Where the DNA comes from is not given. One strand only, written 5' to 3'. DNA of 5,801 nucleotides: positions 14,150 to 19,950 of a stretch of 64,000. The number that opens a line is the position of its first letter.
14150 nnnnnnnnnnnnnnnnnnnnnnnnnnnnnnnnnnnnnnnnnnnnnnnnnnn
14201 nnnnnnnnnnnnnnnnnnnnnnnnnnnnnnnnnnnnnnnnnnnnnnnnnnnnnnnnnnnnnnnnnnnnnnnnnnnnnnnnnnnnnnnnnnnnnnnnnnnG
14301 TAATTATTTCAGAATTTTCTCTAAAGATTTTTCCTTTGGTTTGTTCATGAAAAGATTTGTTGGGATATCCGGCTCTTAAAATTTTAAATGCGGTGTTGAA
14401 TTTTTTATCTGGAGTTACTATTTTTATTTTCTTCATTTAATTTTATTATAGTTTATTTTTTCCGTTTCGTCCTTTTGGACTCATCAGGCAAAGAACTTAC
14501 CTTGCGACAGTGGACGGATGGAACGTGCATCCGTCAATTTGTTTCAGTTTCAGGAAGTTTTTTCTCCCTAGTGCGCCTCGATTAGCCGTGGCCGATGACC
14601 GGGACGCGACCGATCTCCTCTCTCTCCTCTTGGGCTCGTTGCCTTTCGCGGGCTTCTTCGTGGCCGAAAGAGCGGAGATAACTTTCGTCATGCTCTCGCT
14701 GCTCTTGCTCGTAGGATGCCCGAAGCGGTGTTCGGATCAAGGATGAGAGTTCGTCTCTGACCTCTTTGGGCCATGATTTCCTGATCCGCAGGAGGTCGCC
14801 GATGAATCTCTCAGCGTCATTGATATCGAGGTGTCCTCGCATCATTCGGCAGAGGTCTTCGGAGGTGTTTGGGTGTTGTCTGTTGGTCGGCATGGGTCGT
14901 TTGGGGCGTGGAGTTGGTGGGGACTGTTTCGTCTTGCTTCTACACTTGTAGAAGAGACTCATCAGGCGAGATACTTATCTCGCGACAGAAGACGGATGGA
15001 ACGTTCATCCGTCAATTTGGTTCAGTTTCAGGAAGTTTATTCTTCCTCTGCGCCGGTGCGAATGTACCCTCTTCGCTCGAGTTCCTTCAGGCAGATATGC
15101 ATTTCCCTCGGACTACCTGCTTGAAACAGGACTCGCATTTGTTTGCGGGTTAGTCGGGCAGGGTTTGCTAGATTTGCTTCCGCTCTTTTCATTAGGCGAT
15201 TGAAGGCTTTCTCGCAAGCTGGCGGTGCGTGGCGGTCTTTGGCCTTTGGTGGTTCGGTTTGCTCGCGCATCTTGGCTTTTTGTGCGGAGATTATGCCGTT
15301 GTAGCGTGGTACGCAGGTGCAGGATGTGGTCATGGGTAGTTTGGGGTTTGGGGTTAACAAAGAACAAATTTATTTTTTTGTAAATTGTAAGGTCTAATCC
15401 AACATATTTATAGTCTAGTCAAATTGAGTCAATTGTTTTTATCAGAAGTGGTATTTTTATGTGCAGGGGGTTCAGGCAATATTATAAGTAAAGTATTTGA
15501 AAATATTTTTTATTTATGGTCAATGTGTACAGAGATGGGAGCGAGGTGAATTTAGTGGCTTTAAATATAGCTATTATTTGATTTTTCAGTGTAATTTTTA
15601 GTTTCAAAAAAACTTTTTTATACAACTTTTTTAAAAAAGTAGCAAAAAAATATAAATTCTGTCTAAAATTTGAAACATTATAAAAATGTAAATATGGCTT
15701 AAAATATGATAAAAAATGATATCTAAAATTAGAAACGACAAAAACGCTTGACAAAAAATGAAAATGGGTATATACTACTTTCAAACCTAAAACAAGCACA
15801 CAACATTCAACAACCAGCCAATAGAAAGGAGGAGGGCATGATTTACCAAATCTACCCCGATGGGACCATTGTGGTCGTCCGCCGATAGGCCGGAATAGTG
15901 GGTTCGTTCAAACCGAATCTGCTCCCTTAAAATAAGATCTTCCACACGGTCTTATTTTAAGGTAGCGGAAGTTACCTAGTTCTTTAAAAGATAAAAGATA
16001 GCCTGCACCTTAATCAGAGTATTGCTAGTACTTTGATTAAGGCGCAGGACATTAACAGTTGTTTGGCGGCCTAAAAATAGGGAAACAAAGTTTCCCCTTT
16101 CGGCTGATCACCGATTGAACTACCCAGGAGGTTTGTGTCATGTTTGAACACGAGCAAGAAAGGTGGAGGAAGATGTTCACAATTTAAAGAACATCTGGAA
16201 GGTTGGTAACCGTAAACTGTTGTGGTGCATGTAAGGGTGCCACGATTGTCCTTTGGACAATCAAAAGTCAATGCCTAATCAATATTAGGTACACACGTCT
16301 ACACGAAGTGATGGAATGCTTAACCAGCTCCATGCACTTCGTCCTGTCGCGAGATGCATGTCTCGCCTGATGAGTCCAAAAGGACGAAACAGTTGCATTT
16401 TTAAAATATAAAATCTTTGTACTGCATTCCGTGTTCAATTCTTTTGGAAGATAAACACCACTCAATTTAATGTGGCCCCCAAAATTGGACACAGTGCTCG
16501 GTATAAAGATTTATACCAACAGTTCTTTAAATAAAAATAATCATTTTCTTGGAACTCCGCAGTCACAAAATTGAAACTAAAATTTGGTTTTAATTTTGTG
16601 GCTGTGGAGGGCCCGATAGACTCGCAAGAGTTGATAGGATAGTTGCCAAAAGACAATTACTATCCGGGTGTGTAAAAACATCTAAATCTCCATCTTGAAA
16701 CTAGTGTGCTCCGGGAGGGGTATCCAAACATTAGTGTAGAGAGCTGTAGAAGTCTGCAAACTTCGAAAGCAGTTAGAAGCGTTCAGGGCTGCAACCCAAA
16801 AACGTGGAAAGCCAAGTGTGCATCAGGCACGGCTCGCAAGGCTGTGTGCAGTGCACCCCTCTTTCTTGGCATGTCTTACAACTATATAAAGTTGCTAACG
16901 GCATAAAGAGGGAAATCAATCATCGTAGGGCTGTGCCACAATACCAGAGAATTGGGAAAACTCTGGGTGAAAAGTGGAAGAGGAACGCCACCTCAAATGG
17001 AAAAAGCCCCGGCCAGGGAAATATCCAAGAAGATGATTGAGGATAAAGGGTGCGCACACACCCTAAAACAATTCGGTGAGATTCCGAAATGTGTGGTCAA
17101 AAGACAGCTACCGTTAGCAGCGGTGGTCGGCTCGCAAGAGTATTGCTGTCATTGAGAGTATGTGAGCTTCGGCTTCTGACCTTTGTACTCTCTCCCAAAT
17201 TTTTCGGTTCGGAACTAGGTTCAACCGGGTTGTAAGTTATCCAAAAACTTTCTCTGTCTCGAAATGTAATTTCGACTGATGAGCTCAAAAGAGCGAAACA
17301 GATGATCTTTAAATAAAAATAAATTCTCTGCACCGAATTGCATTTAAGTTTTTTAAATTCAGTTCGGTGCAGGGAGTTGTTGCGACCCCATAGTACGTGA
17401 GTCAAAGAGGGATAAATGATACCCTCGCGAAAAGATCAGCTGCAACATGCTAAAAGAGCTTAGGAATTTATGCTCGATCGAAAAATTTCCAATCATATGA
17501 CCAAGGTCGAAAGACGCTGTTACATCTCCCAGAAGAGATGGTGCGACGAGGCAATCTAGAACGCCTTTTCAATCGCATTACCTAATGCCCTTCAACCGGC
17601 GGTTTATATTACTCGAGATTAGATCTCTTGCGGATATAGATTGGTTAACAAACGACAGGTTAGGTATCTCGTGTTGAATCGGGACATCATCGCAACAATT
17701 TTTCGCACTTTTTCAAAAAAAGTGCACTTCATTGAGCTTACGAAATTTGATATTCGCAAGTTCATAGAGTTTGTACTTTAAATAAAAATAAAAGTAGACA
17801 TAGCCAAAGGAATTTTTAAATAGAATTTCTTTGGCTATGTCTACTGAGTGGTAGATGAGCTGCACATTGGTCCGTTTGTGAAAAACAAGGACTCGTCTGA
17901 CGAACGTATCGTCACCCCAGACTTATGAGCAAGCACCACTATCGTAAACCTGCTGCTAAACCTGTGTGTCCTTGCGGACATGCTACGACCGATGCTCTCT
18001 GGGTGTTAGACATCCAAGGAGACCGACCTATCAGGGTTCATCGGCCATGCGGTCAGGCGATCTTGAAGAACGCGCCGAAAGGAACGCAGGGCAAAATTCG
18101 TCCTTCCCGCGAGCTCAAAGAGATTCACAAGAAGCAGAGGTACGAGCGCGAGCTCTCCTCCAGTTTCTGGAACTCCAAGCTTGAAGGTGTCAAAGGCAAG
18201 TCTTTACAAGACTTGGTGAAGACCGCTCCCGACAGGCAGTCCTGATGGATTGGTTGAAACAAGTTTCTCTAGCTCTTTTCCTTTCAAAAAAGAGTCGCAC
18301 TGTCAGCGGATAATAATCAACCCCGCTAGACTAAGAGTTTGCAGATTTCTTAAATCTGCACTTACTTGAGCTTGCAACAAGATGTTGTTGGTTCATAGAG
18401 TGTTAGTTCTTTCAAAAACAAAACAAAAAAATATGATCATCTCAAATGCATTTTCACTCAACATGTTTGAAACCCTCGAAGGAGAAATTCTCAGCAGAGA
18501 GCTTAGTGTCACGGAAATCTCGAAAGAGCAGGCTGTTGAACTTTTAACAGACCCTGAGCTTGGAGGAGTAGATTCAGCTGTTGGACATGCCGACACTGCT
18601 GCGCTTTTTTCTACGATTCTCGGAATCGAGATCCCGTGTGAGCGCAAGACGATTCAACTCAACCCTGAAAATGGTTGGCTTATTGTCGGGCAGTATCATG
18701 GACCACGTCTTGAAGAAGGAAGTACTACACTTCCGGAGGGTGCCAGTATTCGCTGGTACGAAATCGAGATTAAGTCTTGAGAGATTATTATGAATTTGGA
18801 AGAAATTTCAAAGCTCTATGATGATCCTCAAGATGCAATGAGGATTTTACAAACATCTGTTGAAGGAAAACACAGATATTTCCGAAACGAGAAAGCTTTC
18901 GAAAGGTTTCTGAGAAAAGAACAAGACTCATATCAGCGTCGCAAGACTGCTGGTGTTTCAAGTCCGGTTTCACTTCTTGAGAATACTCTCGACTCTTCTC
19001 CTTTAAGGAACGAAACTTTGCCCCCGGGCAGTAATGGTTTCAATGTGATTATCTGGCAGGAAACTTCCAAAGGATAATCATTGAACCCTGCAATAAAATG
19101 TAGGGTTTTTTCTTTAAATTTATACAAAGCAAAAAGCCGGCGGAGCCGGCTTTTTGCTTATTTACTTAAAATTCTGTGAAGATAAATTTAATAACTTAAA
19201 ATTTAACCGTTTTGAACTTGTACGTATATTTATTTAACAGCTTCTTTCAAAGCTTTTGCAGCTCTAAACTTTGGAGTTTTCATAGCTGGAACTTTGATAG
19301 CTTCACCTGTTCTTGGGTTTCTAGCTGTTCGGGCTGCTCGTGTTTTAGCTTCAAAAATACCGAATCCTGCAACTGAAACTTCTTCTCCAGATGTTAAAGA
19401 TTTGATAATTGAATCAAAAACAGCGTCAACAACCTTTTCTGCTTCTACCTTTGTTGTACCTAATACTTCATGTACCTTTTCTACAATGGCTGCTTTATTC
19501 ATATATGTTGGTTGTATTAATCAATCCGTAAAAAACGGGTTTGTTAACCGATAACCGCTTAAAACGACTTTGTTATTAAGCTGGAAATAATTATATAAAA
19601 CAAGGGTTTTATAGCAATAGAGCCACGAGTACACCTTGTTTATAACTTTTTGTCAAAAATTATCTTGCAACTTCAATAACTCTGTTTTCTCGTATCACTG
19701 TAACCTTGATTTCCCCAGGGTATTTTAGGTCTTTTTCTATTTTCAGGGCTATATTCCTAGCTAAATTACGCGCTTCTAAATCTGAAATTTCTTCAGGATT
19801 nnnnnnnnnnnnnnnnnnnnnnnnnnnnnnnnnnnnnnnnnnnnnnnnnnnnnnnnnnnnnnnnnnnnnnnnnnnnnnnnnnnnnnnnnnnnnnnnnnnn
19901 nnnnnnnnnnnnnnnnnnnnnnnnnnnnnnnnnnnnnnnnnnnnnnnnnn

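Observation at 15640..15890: Textbook sigma70 promoter with upstream direct repeats and a 16-codon SD-led mini-ORF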

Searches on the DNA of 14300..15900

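Call 19: search_rna_families(source=window, start=14300, end=15900, threshold=evalue, max_evalue=1, show_alignments=3)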
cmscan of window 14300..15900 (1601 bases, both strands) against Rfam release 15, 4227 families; matches with E-value up to 1: 2.
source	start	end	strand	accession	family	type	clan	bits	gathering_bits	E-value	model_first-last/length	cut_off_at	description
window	14921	14991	-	RF00008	Hammerhead_3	Gene; ribozyme;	CL00010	35.2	48.5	1.9e-05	1-54/54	no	Hammerhead ribozyme (type III)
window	14459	14513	-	RF00008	Hammerhead_3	Gene; ribozyme;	CL00010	35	48.5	2.2e-05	1-54/54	no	Hammerhead ribozyme (type III)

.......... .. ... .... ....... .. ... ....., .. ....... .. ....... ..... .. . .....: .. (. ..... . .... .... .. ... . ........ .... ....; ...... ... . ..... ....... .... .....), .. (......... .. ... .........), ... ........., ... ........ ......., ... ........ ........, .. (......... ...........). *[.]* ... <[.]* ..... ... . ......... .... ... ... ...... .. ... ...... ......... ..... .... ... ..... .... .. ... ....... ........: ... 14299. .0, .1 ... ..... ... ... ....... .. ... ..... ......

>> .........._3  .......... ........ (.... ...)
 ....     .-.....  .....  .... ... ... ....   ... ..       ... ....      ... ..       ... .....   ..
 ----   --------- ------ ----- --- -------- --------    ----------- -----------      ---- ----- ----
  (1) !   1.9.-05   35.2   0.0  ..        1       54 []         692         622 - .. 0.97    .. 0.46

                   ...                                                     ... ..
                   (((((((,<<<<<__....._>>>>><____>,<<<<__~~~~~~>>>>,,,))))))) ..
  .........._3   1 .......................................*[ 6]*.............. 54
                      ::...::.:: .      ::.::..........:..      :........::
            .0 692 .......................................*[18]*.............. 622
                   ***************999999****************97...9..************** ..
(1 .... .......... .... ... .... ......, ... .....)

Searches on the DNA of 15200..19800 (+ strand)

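Call 5: search_rna_families(source=window, start=15200, end=19800, threshold=evalue, max_evalue=10, show_alignments=4)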
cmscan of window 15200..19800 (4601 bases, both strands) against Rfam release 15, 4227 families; matches with E-value up to 10: 28.
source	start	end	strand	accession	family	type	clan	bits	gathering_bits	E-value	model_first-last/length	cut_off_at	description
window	17251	17304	+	RF00008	Hammerhead_3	Gene; ribozyme;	CL00010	43.7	48.5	2.1e-07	1-54/54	no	Hammerhead ribozyme (type III)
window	16341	16395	+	RF00008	Hammerhead_3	Gene; ribozyme;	CL00010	40.4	48.5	1.8e-06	1-54/54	no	Hammerhead ribozyme (type III)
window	17762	17849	-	RF04348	Plastid-psbM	Cis-reg;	-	32.1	52.7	0.067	1-79/79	no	Plastid-psbM 3UTR RNA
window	19126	19192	-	RF02495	ohsC_RNA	Gene; antitoxin;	-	29.8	50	0.13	1-77/77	no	Oppression of Hydrophobic ORF by sRNA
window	19066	19159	+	RF00506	Thr_leader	Cis-reg; leader;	-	27.8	55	0.032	1-118/118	no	Threonine operon leader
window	19123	19220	-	RF01772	rnk_pseudo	Cis-reg; leader;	-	27.6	55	0.11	1-108/108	no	Pseudomonas rnk leader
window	19127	19180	-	RF00506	Thr_leader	Cis-reg; leader;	-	25.7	55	0.098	1-118/118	no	Threonine operon leader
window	17794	17844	+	RF03993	mir-8536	Gene; miRNA;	-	23.9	100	0.11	16-71/86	no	mir-8536 microRNA precursor family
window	19094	19158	+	RF02891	AgrB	Gene; antisense;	-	23.3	40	1.1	1-84/84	no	ArsR-gov region gene B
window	16556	16608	+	RF04228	MIR6140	Gene; miRNA;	-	21.8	140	1.2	1-165/165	no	MIR6140 microRNA precursor family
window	17318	17382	+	RF04251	MIR5070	Gene; miRNA;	CL00139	21.3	100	1.5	1-116/116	no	MIR5070 microRNA precursor family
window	19073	19191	-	RF02082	STnc540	Gene; sRNA;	-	21.2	38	0.21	1-202/202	no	Enterobacterial sRNA STnc540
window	19124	19280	-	RF00125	IS128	Gene; sRNA;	-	21.2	80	0.39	1-209/209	no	IS128 RNA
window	19128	19199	-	RF00370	sroD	Gene; sRNA;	-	21.2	50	0.82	1-86/86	no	sroD RNA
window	16282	16440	+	RF03053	OTKONC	Gene; sRNA;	-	21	141.4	8.2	1-159/159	no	OTKONC RNA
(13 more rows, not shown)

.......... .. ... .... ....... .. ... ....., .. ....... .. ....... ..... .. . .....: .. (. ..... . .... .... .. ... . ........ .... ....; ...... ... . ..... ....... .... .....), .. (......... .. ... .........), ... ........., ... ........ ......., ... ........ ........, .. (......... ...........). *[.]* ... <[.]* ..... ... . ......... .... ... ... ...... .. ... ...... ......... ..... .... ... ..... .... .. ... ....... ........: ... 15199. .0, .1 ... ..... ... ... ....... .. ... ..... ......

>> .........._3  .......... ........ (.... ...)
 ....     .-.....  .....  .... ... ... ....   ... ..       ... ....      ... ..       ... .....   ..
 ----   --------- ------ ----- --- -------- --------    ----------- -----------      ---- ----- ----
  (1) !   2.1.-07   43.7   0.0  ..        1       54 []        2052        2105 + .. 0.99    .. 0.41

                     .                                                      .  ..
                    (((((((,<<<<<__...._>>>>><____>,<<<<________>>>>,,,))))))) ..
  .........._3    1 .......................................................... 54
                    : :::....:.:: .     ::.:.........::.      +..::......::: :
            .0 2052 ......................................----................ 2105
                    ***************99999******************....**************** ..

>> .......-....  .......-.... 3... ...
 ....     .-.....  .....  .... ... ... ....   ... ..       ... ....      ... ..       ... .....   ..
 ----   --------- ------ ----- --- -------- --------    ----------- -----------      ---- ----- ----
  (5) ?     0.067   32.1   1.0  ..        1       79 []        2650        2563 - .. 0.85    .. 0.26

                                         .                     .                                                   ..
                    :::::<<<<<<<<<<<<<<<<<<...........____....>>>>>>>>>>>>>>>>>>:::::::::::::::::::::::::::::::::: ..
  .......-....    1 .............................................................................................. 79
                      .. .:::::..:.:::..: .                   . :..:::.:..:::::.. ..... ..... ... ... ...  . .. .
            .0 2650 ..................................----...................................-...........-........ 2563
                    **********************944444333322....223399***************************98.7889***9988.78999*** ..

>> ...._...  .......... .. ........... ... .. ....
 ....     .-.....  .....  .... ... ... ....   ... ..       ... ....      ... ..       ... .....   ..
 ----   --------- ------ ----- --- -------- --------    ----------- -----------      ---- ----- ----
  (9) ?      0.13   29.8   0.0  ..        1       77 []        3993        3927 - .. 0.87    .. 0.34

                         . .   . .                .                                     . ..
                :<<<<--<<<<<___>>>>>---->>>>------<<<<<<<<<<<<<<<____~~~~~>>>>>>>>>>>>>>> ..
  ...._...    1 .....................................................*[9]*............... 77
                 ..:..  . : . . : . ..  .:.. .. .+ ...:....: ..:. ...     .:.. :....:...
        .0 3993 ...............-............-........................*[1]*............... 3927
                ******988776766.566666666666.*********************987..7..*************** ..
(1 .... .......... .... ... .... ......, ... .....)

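Call 10: search_dna_similar(query=window:15400-19200:+, collection=phages, mode=distant)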
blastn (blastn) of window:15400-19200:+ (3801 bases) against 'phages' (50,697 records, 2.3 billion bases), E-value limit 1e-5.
No match.

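Call 77: search_dna_similar(query=window:15400-17900:+, collection=plasmids, mode=distant)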
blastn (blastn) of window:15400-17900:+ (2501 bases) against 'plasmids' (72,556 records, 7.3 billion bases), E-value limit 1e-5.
No match.

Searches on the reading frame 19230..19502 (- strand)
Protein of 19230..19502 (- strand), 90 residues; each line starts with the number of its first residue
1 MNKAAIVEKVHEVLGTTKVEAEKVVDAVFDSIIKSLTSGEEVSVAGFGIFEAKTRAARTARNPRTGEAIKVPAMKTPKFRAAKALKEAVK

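Call 11: search_protein_families(library=pfam, proteins=[window:19230-19502:-], max_evalue=0.01)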
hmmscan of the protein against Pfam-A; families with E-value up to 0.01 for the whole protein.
window:19230-19502:- (90 aa): 2 families
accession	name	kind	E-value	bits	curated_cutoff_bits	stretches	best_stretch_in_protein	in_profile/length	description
PF00216.26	Bac_DNA_binding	-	3.3e-31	107.8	22.4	1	1-90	1-90/90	Bacterial DNA-binding protein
PF18291.6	HU-HIG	-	1.1e-05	25.9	26.2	1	4-90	35-119/125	HU domain fused to wHTH, Ig, or Glycine-rich motif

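Call 14: find_encoding_contigs(protein=window:19230-19502:-, flank=10000, max_places=10)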
Protein window:19230-19502:- (90 aa): 1 contig read that carries it; 1 place shown.
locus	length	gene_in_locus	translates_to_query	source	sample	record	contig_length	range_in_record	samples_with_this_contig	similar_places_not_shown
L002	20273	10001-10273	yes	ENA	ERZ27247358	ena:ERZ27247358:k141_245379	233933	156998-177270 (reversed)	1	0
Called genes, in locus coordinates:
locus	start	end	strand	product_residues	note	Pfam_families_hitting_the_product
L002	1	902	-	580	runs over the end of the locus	PF05157:MshEN, PF00437:T2SSE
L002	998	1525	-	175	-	-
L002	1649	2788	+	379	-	PF08529:NusA_N, PF00013:KH_1 (faint), PF00575:S1 (weak), PF13184:KH_NusA_1st, PF26594:KH_NusA_2nd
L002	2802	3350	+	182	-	PF00719:Pyrophosphatase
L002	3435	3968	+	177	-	-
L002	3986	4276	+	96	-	-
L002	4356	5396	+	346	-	PF05697:Trigger_N, PF05698:Trigger_C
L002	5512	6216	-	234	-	PF20260:PUA_4 (weak), PF04452:Methyltrans_RNA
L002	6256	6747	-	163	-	-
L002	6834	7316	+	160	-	PF06414:Zeta_toxin (faint), PF08433:KTI12, PF13671:AAA_33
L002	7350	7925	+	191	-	PF00574:CLP_protease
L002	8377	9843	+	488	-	PF12072:RNase_Y_N, PF00013:KH_1 (weak), PF08668:HDOD (faint), PF01966:HD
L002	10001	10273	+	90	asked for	PF00216:Bac_DNA_binding, PF18291:HU-HIG (weak)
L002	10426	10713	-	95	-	-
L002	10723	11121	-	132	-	PF08960:STIV_B116-like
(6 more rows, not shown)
